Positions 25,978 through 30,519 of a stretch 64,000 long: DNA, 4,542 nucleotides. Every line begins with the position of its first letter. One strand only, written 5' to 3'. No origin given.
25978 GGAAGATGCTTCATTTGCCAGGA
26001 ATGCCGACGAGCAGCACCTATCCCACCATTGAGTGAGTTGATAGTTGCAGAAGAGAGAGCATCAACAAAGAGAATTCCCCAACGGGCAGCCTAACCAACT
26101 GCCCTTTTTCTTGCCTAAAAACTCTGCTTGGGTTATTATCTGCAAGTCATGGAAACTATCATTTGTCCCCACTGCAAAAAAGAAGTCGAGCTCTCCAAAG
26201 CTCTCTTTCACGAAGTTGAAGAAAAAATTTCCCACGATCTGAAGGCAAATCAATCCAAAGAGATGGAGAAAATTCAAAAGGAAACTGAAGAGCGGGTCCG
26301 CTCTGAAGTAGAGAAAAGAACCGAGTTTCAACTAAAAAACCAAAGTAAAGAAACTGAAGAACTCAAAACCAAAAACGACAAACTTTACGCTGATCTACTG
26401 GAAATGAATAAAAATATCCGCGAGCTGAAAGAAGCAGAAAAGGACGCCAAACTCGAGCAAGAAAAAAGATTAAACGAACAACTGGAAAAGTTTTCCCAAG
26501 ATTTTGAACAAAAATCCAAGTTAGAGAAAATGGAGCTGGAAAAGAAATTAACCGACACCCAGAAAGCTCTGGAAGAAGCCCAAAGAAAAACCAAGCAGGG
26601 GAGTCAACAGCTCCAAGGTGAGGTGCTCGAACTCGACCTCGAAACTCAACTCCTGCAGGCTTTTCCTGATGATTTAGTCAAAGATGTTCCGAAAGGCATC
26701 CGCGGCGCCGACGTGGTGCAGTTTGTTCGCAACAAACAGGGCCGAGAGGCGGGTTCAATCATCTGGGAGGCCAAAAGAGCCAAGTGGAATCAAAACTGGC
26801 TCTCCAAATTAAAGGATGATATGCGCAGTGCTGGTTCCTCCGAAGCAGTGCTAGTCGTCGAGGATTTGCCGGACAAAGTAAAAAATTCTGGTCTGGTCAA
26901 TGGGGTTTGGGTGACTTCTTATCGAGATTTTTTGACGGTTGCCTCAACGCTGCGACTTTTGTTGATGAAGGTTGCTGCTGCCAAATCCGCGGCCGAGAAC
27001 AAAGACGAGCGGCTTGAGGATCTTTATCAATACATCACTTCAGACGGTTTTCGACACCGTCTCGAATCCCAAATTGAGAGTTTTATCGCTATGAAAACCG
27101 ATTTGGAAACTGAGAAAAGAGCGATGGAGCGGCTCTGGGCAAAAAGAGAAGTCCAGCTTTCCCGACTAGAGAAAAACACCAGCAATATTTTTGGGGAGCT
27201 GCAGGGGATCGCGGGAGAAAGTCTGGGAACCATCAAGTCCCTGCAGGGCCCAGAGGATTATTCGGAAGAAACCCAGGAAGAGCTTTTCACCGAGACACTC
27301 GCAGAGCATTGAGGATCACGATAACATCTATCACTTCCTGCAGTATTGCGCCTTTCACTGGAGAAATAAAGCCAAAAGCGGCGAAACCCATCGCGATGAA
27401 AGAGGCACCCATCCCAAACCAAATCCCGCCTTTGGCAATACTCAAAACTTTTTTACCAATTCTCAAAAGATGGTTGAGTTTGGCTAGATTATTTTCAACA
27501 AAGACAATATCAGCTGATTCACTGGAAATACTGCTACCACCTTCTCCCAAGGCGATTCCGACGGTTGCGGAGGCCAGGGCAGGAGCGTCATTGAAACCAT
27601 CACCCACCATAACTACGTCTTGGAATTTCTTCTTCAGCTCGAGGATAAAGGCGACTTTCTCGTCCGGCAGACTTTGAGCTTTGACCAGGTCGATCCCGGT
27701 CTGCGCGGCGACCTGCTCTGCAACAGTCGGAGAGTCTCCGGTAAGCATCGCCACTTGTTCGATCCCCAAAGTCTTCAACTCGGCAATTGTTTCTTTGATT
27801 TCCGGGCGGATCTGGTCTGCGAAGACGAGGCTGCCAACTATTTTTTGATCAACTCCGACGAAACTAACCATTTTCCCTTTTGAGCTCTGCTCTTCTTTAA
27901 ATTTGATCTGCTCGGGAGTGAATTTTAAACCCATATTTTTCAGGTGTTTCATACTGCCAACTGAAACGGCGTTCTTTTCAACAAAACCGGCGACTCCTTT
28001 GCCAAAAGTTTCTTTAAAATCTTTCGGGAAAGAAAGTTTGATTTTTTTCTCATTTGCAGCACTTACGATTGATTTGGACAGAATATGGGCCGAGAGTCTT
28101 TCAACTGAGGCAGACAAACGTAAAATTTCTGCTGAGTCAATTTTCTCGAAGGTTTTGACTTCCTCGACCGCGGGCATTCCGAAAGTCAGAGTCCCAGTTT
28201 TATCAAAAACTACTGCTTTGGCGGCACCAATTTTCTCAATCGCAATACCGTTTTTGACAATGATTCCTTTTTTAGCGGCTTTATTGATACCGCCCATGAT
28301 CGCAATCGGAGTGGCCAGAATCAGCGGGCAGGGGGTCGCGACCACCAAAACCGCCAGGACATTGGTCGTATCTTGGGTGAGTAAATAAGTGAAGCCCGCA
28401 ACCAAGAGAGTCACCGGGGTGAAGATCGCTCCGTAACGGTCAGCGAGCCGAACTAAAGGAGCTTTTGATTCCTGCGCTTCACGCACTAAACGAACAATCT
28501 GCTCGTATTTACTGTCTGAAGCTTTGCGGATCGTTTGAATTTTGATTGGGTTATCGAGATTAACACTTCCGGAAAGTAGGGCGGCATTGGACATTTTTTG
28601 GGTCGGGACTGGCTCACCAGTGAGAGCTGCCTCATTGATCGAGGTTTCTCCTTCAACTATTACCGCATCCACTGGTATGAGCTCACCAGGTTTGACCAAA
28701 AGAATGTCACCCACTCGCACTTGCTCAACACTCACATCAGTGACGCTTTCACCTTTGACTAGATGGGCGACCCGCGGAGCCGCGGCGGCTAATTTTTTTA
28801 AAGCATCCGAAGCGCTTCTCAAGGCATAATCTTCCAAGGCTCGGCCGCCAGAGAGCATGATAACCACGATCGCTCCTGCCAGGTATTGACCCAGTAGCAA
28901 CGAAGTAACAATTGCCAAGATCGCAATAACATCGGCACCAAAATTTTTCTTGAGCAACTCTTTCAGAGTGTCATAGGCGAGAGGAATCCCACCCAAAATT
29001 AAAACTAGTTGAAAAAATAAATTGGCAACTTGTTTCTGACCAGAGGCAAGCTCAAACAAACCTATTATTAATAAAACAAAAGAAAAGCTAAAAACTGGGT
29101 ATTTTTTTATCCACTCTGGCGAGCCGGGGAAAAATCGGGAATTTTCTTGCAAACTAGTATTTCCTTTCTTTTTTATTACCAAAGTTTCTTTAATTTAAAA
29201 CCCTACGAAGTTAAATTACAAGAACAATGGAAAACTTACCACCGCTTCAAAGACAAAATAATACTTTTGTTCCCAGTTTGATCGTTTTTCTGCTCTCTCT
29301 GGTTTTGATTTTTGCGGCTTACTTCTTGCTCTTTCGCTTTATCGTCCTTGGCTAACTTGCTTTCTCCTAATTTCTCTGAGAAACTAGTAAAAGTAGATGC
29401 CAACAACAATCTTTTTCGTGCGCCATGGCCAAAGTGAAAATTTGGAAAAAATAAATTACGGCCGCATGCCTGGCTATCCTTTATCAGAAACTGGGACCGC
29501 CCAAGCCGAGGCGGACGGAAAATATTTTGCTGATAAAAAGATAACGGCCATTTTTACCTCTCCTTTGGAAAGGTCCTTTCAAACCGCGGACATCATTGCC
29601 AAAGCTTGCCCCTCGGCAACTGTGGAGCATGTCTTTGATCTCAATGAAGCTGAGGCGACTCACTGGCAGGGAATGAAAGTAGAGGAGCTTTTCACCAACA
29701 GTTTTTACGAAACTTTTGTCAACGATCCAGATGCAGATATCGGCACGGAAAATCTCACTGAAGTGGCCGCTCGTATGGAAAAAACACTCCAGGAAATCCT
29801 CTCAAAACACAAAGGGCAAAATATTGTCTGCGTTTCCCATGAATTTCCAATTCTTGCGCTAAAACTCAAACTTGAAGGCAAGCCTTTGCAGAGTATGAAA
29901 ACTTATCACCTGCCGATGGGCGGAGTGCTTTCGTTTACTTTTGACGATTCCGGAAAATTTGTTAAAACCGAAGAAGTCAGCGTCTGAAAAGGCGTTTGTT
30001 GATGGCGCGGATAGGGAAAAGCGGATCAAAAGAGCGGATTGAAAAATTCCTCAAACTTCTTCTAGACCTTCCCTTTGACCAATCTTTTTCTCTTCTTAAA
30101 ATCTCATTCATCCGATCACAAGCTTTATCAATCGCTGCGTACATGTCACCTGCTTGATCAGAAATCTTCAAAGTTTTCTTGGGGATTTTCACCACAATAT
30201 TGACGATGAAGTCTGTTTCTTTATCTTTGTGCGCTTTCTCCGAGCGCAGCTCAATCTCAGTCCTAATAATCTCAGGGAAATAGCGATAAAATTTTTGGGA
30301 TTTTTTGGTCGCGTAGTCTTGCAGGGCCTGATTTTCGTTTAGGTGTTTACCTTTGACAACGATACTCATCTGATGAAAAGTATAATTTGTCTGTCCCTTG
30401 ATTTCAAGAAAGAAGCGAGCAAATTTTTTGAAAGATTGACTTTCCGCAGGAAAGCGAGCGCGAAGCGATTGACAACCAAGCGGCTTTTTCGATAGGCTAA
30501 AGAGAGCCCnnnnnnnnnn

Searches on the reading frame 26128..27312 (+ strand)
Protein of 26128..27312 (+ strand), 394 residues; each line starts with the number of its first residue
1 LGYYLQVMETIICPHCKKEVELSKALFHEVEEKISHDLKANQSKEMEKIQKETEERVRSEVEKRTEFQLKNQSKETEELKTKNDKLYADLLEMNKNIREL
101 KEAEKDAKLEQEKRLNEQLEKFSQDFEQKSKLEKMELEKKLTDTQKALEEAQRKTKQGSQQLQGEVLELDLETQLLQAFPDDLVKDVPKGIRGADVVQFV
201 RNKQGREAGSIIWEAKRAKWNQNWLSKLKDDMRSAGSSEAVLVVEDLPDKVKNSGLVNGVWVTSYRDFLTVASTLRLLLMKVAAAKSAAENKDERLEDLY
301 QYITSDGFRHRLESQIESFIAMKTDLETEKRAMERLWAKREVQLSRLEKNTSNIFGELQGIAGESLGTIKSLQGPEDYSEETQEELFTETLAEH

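Call 64: search_protein_families(library=pfam, proteins=[window:26128-27312:+], max_evalue=0.001)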
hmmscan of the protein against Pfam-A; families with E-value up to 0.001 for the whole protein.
window:26128-27312:+ (394 aa): 1 family
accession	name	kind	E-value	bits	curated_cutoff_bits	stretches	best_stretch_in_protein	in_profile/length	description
PF09903.14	DUF2130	-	2.3e-58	197.9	26.7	1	131-370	2-248/255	Uncharacterized protein conserved in bacteria (DUF2130)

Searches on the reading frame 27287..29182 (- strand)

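Call 64: search_protein_families(library=pfam, proteins=[window:27287-29182:-], max_evalue=0.001)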
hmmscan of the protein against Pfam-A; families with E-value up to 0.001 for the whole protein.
window:27287-29182:- (631 aa): 3 families
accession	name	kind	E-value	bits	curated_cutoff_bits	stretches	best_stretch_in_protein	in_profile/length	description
PF00122.25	E1-E2_ATPase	-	2.9e-47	160.9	28.1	1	135-305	3-181/181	E1-E2 ATPase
PF00702.32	Hydrolase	-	6.4e-34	118.5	26.4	1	322-539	2-190/191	haloacid dehalogenase-like hydrolase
PF08282.18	Hydrolase_3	-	0.00031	21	20.9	0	516-564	199-246/255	haloacid dehalogenase-like hydrolase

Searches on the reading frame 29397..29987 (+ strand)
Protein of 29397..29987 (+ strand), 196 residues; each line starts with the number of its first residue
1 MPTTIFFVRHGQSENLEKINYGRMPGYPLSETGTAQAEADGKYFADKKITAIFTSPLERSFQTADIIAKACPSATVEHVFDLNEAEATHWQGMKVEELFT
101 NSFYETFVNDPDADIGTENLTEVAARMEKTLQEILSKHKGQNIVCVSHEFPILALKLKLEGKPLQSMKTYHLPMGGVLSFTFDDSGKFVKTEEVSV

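Call 64: search_protein_families(library=pfam, proteins=[window:29397-29987:+], max_evalue=0.001)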
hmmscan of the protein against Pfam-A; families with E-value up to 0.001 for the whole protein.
window:29397-29987:+ (196 aa): 1 family
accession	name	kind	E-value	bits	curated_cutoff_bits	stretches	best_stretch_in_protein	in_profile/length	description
PF00300.27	His_Phos_1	-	3.5e-39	134.9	21.7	1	5-190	1-189/194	Histidine phosphatase superfamily (branch 1)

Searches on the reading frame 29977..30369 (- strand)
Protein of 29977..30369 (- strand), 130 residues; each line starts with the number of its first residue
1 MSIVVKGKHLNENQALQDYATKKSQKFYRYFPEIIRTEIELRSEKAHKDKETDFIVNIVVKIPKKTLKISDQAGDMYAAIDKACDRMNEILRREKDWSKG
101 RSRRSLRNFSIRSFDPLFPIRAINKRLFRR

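Call 64: search_protein_families(library=pfam, proteins=[window:29977-30369:-], max_evalue=0.001)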
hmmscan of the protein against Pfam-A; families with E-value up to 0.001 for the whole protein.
window:29977-30369:- (130 aa): 1 family
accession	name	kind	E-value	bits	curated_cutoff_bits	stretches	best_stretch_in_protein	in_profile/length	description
PF02482.25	Ribosomal_S30AE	-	2.2e-16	60.8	23.7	1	3-96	1-85/88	Sigma 54 modulation protein / S30EA ribosomal protein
